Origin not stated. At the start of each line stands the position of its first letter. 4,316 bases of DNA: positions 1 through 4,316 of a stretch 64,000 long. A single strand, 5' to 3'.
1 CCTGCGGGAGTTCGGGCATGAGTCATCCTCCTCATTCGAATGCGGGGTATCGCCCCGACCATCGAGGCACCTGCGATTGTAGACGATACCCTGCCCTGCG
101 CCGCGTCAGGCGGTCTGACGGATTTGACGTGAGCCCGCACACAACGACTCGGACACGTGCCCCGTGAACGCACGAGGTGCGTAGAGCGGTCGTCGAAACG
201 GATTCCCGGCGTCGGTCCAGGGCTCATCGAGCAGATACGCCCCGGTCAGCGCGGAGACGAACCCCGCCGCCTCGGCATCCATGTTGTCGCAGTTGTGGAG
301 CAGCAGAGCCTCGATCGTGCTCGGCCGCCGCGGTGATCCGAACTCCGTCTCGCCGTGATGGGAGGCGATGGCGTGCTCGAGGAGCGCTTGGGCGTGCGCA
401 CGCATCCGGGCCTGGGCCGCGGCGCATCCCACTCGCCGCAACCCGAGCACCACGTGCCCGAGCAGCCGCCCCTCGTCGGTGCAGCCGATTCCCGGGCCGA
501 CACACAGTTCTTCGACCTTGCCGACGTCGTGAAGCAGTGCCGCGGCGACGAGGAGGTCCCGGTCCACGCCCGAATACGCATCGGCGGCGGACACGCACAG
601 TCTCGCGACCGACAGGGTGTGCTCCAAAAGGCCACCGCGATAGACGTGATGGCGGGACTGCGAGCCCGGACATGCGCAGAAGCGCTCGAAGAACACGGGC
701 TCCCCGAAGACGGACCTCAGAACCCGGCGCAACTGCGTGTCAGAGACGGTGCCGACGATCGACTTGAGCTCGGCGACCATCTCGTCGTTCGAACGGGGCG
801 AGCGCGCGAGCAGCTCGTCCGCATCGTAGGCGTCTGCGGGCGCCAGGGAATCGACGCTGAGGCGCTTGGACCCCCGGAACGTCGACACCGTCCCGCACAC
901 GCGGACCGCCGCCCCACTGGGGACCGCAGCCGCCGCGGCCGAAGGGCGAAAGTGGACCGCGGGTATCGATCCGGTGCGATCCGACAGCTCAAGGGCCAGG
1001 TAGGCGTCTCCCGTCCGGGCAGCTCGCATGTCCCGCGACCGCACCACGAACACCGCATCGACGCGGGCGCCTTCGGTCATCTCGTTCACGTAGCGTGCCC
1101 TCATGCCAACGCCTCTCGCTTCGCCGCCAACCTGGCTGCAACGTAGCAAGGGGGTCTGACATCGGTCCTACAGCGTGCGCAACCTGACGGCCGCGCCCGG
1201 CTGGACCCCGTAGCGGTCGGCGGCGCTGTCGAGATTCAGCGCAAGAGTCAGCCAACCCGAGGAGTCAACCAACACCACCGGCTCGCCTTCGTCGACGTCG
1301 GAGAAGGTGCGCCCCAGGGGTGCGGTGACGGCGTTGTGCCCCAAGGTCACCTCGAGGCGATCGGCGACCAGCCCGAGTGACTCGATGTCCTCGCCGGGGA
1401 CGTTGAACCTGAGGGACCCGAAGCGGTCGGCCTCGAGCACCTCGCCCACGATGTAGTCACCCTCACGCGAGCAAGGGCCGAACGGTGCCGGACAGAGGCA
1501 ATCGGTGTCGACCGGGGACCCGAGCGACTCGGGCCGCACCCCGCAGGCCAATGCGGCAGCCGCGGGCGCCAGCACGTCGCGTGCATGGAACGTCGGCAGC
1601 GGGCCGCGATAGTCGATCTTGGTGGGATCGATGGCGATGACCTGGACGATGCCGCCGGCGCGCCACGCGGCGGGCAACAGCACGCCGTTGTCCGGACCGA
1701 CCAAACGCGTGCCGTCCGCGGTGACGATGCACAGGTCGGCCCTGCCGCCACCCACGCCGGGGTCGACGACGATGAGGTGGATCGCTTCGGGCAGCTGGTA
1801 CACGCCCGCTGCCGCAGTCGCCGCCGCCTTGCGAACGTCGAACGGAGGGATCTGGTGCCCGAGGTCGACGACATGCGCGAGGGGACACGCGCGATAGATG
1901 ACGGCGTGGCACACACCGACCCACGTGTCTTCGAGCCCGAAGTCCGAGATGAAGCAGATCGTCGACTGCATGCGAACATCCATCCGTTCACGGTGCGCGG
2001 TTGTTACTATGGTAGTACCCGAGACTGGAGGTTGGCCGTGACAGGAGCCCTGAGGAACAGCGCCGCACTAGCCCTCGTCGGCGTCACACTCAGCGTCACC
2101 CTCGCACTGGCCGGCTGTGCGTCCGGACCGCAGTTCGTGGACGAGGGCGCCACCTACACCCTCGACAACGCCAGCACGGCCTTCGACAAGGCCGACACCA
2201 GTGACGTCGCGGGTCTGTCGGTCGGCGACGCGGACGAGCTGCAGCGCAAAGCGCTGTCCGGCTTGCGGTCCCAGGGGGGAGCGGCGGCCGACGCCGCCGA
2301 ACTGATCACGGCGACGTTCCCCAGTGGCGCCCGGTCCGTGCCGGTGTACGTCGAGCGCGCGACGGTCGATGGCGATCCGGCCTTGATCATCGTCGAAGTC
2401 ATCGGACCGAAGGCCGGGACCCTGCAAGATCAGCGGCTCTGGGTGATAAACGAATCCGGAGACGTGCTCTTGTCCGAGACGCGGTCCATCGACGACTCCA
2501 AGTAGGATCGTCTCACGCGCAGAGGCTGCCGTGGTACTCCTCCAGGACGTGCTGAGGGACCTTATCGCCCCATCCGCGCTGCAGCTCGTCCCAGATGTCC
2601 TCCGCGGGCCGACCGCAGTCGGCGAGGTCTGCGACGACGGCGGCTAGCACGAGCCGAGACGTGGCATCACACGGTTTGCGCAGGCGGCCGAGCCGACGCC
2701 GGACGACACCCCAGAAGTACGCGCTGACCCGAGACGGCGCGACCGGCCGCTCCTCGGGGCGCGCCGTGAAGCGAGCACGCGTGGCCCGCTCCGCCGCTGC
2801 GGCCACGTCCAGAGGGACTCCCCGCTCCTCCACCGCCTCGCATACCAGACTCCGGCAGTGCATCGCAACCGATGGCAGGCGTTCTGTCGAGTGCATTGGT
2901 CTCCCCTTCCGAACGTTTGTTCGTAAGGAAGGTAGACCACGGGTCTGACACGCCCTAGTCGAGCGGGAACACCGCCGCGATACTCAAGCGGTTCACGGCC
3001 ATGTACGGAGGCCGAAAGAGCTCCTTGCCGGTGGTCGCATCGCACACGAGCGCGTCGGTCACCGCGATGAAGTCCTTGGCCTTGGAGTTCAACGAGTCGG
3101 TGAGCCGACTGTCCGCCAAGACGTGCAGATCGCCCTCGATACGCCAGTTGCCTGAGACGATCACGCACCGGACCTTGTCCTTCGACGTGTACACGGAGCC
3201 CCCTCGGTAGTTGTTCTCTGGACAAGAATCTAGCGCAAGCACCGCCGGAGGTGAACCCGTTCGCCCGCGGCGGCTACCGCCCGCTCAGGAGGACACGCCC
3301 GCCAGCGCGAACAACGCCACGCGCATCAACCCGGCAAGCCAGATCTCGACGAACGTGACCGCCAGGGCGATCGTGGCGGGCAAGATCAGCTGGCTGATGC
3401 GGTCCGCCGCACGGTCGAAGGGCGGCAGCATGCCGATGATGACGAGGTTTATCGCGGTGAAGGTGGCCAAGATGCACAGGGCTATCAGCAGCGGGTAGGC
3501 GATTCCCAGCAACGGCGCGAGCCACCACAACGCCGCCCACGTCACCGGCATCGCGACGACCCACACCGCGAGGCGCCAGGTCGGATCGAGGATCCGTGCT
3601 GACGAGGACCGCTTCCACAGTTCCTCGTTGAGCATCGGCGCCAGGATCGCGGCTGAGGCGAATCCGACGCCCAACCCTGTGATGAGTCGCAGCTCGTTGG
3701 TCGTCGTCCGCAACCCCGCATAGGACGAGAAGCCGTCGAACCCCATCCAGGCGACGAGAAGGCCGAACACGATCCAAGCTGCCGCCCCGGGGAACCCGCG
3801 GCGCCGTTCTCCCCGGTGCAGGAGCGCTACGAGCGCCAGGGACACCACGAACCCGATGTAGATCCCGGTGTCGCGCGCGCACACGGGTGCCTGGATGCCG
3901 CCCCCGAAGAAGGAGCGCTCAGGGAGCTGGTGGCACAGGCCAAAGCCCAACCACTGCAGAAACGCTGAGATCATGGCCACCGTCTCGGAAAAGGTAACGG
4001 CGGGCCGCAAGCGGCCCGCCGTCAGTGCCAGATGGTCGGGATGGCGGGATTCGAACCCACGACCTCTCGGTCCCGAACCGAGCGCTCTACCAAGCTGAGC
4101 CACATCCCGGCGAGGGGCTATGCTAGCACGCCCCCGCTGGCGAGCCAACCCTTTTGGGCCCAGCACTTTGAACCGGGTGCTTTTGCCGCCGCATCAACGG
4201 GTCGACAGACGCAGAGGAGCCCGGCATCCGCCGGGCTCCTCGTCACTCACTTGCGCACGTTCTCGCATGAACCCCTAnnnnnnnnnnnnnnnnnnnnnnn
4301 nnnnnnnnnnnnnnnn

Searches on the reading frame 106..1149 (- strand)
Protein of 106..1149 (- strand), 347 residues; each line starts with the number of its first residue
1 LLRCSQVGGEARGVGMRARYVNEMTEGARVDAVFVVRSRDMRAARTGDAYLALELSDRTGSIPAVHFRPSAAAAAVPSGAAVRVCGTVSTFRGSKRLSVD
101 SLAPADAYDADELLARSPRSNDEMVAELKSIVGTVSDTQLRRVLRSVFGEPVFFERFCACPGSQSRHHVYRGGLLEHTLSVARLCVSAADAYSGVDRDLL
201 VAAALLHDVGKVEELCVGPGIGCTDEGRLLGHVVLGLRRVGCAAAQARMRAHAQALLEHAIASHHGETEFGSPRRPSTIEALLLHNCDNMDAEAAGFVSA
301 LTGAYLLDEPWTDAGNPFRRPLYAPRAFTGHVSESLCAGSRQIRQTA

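Call 53: search_protein_families(library=pfam, proteins=[window:106-1149:-], max_evalue=0.0001)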
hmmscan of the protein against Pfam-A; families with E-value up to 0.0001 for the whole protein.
window:106-1149:- (347 aa): 3 families
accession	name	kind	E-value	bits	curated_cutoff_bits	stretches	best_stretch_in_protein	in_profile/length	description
PF01966.28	HD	-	1.9e-12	48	22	1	175-292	2-115/116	HD domain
PF01336.31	tRNA_anti-codon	-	1.8e-05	25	27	1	39-102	10-72/75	OB-fold nucleic acid binding domain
PF07514.17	TraI_2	-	5.7e-05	22.7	23.9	0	112-191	9-83/324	Putative helicase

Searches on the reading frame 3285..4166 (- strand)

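Call 53: search_protein_families(library=pfam, proteins=[window:3285-4166:-], max_evalue=0.0001)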
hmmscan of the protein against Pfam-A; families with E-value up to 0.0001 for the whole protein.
window:3285-4166:- (293 aa): 1 family
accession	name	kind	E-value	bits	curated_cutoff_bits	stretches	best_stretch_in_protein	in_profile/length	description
PF09858.14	DUF2085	-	1.5e-25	89.8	25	1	78-172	1-88/90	Predicted membrane protein (DUF2085)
